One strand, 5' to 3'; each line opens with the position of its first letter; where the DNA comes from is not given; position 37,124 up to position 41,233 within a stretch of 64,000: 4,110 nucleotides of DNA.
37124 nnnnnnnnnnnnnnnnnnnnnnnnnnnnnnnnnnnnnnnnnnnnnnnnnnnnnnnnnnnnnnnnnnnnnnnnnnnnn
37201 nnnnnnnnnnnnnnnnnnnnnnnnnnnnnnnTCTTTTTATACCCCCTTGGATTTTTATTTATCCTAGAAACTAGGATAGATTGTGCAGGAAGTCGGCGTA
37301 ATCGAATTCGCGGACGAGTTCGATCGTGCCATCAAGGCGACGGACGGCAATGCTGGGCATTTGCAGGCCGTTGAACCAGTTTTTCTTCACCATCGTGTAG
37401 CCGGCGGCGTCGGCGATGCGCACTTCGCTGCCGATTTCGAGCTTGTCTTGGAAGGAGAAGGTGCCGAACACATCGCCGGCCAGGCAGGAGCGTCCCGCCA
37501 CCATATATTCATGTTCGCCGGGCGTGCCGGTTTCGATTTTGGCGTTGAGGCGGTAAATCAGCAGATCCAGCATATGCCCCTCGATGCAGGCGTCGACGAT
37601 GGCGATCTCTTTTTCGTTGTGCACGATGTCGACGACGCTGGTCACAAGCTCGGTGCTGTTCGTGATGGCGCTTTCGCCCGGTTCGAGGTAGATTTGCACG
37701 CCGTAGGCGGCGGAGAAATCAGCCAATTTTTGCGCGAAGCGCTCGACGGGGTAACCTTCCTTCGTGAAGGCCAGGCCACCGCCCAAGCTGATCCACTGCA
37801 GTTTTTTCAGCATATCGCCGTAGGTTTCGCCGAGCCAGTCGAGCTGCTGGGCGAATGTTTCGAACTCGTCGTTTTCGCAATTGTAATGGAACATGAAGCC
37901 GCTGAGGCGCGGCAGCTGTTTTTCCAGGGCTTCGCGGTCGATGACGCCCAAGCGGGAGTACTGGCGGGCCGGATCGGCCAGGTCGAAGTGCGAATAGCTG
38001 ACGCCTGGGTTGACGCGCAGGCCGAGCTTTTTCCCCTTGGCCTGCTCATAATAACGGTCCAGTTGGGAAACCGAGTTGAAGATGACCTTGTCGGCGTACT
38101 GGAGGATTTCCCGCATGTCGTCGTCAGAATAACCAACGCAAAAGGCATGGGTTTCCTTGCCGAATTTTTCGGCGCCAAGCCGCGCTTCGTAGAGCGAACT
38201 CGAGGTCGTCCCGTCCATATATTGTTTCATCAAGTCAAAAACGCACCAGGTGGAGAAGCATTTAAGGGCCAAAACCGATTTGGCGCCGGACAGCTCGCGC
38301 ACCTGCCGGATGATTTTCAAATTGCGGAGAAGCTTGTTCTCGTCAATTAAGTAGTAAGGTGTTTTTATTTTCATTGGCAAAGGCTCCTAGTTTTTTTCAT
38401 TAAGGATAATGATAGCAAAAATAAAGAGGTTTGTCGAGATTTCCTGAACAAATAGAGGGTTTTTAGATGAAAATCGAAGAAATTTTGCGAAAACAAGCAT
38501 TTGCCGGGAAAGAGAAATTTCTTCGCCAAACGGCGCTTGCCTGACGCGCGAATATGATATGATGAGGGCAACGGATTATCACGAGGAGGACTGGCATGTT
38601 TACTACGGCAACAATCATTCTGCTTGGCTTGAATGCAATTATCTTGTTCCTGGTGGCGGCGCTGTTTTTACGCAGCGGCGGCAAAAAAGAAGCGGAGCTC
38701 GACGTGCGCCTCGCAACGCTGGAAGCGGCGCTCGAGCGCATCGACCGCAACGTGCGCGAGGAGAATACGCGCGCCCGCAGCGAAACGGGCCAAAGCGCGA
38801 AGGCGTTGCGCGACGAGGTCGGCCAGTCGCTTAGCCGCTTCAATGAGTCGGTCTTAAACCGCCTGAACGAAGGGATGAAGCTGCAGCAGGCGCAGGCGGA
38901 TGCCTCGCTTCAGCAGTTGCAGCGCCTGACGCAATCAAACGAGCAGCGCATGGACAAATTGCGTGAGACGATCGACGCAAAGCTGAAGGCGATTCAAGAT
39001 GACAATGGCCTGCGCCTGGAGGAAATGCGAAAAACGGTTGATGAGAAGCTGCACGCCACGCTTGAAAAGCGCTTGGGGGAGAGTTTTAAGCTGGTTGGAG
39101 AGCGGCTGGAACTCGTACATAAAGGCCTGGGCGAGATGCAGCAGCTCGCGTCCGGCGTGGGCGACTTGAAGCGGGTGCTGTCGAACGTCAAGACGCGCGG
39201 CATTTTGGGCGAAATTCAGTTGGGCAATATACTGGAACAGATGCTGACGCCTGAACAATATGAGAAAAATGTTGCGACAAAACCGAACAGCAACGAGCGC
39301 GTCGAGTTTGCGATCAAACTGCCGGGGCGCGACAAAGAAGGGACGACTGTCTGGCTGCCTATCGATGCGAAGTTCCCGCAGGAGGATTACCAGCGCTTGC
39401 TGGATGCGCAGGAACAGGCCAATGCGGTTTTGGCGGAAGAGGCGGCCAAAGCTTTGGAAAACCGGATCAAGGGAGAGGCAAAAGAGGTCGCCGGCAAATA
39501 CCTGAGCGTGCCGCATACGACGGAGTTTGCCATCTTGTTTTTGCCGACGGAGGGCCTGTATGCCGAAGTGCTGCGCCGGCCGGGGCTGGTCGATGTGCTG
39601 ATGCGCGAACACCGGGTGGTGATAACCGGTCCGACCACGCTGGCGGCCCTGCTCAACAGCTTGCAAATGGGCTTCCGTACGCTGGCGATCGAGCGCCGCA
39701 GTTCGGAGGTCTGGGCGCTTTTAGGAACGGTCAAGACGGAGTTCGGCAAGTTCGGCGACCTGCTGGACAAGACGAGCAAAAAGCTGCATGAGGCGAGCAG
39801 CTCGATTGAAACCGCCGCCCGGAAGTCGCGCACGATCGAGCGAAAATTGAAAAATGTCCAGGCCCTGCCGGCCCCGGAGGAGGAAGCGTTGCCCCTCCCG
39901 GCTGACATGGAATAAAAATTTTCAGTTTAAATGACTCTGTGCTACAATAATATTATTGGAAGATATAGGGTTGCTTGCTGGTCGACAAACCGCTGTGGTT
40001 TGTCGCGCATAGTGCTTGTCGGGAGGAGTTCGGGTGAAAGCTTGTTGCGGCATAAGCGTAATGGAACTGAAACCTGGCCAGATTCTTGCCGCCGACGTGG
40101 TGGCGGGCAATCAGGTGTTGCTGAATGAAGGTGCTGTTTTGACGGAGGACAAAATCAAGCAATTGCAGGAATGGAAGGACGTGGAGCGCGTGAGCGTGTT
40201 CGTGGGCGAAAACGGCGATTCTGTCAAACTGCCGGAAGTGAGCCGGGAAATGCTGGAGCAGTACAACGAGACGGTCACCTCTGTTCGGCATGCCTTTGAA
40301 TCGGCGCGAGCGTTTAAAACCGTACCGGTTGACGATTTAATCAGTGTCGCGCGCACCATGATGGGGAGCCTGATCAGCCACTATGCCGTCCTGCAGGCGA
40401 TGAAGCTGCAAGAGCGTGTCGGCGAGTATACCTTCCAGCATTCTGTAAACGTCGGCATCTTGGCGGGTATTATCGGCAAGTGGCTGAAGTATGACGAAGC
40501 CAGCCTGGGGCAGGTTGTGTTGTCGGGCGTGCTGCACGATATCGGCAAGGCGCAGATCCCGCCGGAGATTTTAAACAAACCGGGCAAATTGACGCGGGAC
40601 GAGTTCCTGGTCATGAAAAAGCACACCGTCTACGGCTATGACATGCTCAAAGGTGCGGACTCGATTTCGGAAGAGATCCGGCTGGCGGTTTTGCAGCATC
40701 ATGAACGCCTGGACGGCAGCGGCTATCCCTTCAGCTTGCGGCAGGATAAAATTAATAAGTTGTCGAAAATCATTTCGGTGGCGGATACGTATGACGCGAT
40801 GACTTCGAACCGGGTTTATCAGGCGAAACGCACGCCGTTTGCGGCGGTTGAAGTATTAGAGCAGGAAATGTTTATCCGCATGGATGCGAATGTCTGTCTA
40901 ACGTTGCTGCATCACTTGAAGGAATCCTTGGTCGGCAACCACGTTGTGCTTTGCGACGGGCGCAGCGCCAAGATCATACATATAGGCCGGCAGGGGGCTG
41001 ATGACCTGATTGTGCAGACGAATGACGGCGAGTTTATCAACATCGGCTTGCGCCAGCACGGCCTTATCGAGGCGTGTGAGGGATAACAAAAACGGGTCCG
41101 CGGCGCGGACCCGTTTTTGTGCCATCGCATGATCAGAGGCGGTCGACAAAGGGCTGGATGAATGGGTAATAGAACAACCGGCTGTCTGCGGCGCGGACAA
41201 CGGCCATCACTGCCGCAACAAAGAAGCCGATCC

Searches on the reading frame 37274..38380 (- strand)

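Call 39: search_protein_families(library=pfam, proteins=[window:37274-38380:-])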
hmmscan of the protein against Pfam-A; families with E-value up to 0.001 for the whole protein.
window:37274-38380:- (369 aa): 2 families
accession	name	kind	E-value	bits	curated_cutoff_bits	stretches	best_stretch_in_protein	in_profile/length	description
PF00278.28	Orn_DAP_Arg_deC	-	1.2e-06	29.1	23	1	148-322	5-91/95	Pyridoxal-dependent decarboxylase, C-terminal sheet domain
PF02784.22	Orn_Arg_deC_N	-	2.4e-06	27.6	23.4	1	28-237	13-244/247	Pyridoxal-dependent decarboxylase, pyridoxal binding domain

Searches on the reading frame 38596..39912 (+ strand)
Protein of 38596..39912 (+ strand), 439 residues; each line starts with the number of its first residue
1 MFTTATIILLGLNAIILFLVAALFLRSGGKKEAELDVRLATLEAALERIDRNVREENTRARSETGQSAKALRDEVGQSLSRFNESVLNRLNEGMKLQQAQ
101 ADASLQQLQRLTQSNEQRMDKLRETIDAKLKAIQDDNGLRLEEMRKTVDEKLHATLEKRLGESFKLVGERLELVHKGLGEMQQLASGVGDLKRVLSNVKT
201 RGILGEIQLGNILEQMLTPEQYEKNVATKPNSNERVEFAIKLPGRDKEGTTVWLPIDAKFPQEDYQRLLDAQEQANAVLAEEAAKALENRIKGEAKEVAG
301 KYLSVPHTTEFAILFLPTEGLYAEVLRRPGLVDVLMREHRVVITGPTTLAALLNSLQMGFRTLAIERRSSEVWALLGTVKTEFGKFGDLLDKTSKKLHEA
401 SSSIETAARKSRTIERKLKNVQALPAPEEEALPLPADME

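Call 39: search_protein_families(library=pfam, proteins=[window:38596-39912:+])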
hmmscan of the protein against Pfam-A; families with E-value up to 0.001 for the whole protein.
window:38596-39912:+ (439 aa): 1 family
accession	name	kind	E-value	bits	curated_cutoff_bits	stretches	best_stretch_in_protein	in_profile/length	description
PF02646.22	RmuC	-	8.4e-78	261.9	26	1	140-429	2-289/291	RmuC family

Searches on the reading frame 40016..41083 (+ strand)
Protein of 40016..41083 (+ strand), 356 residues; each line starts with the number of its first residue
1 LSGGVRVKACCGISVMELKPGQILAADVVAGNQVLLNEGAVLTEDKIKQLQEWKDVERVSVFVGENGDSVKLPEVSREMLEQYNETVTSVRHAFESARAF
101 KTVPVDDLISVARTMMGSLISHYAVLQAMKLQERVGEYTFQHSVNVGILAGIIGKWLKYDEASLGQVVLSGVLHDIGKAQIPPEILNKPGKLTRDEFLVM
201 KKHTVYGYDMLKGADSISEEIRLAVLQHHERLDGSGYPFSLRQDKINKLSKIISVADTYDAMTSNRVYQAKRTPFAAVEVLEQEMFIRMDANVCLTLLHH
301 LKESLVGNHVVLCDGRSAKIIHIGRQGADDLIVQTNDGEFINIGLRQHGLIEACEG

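Call 39: search_protein_families(library=pfam, proteins=[window:40016-41083:+])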
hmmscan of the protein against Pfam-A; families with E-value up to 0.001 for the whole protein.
window:40016-41083:+ (356 aa): 3 families
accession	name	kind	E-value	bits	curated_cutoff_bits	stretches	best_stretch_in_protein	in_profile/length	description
PF13487.12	HD_5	-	1.5e-29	103.4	27.2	1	139-292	14-169/170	HD domain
PF01966.28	HD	-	4.6e-19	69.3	22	1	139-262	1-116/116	HD domain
PF08668.18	HDOD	-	0.00026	21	22.9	1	119-179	72-133/196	HDOD domain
